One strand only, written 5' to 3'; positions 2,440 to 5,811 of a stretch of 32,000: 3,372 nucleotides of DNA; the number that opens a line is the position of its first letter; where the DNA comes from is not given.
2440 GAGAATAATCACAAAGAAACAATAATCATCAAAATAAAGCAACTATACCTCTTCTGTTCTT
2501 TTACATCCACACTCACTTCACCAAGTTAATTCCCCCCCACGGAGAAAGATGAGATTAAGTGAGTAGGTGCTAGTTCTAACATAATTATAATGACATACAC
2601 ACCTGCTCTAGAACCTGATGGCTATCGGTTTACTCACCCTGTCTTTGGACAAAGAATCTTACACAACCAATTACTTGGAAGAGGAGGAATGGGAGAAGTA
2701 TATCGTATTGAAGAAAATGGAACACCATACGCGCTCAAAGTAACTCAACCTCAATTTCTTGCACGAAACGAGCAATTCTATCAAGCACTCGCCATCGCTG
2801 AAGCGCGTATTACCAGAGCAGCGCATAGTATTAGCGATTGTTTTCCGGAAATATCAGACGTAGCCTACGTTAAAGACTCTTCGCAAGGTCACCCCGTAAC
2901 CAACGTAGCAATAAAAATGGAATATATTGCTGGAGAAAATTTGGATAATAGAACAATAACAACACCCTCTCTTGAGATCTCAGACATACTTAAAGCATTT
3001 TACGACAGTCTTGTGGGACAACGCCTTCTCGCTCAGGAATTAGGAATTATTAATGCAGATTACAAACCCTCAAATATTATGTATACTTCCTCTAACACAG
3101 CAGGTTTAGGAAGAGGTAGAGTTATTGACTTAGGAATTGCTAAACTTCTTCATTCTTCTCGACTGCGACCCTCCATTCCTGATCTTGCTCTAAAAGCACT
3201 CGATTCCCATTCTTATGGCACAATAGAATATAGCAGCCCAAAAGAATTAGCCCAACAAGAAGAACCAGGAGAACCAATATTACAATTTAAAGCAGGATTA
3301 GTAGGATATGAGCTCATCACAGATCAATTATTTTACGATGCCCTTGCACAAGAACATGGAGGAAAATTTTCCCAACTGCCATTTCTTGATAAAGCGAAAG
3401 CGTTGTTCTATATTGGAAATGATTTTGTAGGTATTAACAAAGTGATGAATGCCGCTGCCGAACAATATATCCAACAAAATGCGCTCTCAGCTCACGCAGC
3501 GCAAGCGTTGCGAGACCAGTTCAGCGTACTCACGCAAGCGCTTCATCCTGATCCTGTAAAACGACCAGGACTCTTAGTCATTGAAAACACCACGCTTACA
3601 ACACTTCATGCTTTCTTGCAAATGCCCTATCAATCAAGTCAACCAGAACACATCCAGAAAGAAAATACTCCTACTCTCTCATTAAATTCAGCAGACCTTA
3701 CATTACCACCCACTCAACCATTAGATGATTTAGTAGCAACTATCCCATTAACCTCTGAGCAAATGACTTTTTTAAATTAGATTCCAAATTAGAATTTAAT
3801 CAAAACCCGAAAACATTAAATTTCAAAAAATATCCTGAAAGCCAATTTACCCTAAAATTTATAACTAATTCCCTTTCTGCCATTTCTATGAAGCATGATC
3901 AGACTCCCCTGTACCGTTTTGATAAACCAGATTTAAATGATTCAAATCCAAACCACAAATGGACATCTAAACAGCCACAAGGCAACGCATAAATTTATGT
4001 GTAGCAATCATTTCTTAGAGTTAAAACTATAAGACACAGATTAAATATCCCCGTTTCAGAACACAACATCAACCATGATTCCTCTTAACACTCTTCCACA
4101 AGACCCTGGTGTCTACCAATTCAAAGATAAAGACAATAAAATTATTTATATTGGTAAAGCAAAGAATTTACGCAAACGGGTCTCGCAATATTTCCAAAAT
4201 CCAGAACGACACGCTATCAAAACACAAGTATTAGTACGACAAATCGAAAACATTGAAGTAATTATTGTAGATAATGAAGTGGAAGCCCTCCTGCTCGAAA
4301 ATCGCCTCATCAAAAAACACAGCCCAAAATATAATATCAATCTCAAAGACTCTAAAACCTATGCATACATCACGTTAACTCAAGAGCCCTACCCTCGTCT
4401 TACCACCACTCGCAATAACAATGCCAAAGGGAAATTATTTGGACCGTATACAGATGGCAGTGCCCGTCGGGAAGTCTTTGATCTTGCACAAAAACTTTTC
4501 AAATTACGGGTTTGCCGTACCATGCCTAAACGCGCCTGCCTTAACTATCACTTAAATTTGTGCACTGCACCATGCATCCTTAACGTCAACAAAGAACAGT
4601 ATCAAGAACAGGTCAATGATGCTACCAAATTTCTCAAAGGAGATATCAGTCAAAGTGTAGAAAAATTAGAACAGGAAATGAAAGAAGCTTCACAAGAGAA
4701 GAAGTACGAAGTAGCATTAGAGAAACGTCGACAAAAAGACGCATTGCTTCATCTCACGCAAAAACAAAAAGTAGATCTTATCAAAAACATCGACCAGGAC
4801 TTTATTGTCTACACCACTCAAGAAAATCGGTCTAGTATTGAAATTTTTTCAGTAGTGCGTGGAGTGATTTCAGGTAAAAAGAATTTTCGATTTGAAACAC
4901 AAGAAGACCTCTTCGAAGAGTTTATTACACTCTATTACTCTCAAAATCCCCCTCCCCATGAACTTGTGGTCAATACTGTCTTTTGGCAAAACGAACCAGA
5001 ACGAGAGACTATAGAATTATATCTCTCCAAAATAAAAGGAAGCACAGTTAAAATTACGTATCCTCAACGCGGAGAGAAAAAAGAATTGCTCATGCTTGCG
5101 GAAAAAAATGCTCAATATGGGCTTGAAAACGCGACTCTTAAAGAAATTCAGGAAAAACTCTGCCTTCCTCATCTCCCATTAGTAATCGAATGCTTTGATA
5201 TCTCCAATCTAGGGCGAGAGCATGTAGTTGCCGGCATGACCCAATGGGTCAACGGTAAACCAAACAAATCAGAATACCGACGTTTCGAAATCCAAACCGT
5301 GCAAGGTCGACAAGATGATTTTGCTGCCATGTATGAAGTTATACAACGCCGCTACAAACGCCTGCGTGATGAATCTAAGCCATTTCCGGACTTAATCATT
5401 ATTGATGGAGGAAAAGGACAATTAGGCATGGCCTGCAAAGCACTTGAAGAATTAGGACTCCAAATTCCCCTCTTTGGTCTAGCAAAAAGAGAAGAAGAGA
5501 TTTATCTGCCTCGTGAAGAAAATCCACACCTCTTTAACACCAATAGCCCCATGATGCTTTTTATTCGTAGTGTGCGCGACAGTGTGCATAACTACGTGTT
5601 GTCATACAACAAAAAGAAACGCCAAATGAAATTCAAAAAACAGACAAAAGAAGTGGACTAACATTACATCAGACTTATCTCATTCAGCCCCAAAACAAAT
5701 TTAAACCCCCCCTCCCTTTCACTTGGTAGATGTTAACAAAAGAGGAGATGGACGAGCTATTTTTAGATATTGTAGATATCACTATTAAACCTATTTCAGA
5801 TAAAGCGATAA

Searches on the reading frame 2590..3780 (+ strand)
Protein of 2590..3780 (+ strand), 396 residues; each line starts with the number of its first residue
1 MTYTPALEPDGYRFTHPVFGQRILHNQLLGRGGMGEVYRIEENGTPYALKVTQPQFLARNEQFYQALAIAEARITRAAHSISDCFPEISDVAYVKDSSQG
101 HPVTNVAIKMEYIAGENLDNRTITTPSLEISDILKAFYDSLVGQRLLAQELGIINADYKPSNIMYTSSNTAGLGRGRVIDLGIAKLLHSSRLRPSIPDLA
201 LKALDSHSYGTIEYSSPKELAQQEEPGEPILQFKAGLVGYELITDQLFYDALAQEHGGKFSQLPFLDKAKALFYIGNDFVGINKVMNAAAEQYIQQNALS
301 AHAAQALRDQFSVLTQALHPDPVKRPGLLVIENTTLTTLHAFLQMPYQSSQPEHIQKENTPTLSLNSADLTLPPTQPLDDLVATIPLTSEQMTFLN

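Call 10: search_protein_families(library=pfam, proteins=[window:2590-3780:+], max_evalue=0.01)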
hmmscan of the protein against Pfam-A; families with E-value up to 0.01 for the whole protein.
window:2590-3780:+ (396 aa): 2 families
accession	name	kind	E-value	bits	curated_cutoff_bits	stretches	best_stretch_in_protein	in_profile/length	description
PF00069.31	Pkinase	-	1.8e-14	54.2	31.7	1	26-257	4-205/263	Protein kinase domain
PF17667.7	Pkinase_fungal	-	0.00019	20.7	24.1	1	131-190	286-345/387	Fungal protein kinase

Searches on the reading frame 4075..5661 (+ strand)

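Call 10: search_protein_families(library=pfam, proteins=[window:4075-5661:+], max_evalue=0.01)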
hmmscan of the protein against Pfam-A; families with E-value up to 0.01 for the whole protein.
window:4075-5661:+ (528 aa): 4 families
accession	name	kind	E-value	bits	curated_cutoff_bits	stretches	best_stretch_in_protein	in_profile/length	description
PF08459.17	UvrC_RNaseH_dom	-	6.3e-50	169.6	22.3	1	359-507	1-157/159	UvrC RNAse H endonuclease domain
PF22920.2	UvrC_RNaseH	-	1e-22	80.7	24.3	1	240-352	1-115/116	UvrC Ribonuclease H-like domain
PF01541.30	GIY-YIG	-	2.5e-13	50.6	22.6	1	12-87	3-78/78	GIY-YIG catalytic domain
PF24348.1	DUF7508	-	0.0055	17.3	26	0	5-45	16-55/79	Domain of unknown function (DUF7508)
